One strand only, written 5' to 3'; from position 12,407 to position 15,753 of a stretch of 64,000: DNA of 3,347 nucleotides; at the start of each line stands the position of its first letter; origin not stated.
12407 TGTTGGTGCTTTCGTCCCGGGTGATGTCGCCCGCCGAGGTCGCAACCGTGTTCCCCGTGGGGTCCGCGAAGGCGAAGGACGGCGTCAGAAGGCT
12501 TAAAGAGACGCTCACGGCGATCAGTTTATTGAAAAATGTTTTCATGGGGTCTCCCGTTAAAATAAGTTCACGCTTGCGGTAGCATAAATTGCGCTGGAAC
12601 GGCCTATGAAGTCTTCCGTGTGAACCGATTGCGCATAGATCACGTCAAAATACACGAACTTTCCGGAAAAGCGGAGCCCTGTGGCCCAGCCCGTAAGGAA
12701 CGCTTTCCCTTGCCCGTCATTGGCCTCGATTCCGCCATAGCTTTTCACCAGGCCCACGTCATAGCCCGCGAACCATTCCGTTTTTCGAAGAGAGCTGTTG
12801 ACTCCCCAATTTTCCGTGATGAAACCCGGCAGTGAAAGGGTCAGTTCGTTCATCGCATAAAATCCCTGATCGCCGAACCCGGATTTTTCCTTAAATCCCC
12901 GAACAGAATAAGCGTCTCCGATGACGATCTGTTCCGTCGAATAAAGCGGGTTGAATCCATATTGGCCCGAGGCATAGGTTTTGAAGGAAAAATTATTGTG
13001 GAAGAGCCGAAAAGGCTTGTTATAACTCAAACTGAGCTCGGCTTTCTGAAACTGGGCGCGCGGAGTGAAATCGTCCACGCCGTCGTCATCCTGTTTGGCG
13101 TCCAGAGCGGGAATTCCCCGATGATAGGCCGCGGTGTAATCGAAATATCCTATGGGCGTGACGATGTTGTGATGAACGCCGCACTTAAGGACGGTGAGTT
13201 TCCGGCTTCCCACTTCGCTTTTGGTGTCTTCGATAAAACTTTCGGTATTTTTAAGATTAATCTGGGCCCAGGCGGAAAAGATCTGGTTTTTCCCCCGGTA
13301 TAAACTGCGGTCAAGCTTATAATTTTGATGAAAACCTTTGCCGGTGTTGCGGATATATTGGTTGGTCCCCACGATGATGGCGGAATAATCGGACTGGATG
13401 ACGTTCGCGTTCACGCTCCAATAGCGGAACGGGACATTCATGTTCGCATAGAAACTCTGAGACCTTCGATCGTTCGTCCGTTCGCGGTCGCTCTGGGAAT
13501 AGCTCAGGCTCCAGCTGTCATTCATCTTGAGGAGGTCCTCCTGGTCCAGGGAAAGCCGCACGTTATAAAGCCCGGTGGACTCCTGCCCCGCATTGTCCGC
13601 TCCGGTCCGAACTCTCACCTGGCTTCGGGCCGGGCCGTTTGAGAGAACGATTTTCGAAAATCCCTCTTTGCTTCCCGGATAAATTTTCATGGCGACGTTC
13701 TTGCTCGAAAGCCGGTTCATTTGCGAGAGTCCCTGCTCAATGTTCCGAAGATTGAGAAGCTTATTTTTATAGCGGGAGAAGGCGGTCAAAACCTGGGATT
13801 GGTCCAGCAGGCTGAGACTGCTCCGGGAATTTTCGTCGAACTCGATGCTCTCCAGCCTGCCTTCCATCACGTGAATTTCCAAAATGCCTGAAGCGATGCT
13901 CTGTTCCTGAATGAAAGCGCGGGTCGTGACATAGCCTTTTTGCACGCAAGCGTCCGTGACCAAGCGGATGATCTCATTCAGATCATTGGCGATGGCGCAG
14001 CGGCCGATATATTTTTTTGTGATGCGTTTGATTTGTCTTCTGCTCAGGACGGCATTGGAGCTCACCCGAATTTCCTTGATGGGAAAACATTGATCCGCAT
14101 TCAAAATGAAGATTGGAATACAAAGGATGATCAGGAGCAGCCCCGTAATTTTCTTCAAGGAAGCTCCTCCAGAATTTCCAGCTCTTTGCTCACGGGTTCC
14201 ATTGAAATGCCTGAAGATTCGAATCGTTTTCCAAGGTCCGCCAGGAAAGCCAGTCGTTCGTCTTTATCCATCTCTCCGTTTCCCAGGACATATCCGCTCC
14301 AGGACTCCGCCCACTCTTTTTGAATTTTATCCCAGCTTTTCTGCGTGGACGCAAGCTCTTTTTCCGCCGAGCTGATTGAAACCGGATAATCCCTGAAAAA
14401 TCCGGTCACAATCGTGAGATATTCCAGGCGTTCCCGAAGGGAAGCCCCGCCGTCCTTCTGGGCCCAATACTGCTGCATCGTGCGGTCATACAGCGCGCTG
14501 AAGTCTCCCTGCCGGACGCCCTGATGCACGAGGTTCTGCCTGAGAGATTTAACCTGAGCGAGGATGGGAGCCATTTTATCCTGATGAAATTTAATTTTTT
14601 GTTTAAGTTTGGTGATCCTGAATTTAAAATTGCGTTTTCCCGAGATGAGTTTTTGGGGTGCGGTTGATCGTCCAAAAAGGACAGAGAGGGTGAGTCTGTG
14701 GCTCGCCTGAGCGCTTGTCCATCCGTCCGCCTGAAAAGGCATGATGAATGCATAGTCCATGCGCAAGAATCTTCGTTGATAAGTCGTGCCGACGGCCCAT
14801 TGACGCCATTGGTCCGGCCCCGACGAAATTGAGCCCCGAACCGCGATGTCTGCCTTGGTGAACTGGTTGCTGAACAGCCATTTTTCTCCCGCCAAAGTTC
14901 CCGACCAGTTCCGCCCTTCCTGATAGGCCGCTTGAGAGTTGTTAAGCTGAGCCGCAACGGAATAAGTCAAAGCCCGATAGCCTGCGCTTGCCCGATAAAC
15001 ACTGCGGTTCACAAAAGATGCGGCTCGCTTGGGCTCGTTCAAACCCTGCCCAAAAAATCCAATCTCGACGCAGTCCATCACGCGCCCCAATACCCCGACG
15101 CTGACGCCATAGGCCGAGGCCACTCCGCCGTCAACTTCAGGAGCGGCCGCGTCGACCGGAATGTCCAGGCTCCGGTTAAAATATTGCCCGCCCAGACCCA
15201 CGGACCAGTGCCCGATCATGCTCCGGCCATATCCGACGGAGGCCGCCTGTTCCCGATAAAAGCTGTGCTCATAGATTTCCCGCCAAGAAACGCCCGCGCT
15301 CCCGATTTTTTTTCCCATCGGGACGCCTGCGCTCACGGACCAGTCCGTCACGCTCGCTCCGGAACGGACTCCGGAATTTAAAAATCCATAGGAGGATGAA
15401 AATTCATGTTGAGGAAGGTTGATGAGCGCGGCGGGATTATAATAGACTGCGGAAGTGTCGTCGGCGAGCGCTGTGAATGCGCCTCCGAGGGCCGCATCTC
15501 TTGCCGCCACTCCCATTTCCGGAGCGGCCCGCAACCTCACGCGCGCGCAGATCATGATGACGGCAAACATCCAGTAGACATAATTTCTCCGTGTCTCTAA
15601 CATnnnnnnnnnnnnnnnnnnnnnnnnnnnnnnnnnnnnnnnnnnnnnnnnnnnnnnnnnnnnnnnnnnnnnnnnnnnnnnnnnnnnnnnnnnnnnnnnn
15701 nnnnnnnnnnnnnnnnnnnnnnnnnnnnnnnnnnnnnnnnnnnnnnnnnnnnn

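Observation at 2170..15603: CDI-like two-partner-secretion locus: FadL-like OMP, TpsB, 3361-aa TpsA with a compositionally foreign HExxH-containing C-terminal module and a coupled candidate immunity gene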

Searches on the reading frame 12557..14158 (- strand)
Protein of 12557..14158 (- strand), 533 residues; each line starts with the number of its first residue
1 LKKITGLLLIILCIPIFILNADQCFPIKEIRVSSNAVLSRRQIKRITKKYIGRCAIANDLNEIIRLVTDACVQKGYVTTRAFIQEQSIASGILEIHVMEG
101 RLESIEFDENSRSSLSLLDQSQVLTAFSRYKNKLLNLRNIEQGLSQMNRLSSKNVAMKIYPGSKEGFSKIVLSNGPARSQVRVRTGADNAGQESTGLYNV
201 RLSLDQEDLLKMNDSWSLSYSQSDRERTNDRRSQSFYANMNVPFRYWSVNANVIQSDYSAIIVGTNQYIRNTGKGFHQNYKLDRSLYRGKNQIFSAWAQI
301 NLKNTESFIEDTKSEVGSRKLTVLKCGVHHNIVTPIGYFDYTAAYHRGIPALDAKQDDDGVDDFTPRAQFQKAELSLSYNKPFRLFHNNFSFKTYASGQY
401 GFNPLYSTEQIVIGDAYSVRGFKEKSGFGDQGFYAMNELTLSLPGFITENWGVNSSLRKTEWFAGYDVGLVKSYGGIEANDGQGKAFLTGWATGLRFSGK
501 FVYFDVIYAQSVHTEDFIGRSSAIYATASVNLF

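Call 7: search_protein_families(library=pfam, proteins=[window:12557-14158:-], max_evalue=0.1)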
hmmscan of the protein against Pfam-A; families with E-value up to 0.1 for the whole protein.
window:12557-14158:- (533 aa): 4 families
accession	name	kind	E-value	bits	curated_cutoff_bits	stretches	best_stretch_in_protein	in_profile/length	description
PF03865.19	ShlB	-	4e-76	256.9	22.7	1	166-497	1-311/311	Haemolysin secretion/activation protein ShlB/FhaC/HecB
PF08479.16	POTRA_2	-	3.4e-22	78.5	24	1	25-100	1-76/76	POTRA domain, ShlB-type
PF17287.7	POTRA_3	-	1.8e-15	56.6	27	1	101-161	1-56/56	POTRA domain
PF08478.15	POTRA_1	-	0.069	13.9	23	0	25-63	1-39/69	POTRA domain, FtsQ-type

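Call 8: search_protein_families(library=ncbifam, proteins=[window:12557-14158:-], max_evalue=0.1)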
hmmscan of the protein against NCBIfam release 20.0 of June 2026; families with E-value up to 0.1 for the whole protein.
window:12557-14158:- (533 aa): 2 families
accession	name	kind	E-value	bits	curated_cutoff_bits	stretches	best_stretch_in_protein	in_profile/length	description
NF058613.1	OMPAssmBamADein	equivalog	0.00025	19.1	1050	1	22-120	181-280/857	outer membrane protein assembly factor BamA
NF009858.0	PRK13322.1-3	equivalog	0.0054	16.3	379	0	14-106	77-171/243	pantothenate kinase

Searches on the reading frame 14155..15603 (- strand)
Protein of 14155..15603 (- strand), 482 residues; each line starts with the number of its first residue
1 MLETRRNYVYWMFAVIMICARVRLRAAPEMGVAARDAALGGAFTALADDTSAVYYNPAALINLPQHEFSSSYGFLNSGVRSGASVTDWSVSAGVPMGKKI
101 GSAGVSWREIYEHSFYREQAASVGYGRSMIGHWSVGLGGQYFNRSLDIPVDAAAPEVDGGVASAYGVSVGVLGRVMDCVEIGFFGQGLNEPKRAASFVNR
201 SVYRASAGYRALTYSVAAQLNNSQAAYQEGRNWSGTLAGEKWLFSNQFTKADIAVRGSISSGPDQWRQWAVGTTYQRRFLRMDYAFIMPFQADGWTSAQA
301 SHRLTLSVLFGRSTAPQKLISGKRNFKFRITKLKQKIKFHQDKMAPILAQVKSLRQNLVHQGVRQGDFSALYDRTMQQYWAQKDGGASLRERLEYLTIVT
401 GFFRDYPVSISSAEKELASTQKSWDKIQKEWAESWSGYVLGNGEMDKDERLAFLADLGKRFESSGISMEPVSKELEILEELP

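Call 7: search_protein_families(library=pfam, proteins=[window:14155-15603:-], max_evalue=0.1)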
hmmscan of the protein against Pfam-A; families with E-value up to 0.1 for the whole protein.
window:14155-15603:- (482 aa): 3 families
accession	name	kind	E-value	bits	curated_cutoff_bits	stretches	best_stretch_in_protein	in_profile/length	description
PF03349.22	Toluene_X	-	0.0018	17.3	29.7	1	37-88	25-75/421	Outer membrane protein transport protein (OMPP1/FadL/TodX)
PF03687.19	UPF0164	-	0.0043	16.4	21.4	1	35-68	51-84/325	Uncharacterised protein family (UPF0164)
PF02050.21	FliJ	-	0.02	15.6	28.4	0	323-381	47-105/123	Flagellar FliJ protein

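Call 8: search_protein_families(library=ncbifam, proteins=[window:14155-15603:-], max_evalue=0.1)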
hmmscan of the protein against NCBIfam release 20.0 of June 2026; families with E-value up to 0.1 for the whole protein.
window:14155-15603:- (482 aa): 5 families
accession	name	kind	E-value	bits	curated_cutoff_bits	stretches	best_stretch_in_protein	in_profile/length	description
NF033709.1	PorV_fam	subfamily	1.8e-10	40.9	90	1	30-172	9-157/326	PorV/PorQ family protein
NF052325.1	PorVQ2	equivalog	6.3e-06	25.3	325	1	30-68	32-71/354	putative type IX sorting system protein PorV2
NF033711.1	T9SS_PorQ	equivalog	0.0018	17.4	220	1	31-81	32-83/335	type IX secretion system protein PorQ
NF041571.1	alkn_up_AupA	equivalog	0.011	14.4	840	1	30-130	37-140/444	alkane uptake protein AupA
TIGR02473.1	flagell_FliJ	equivalog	0.013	15.9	50.45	0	327-381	67-121/141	flagellar export protein FliJ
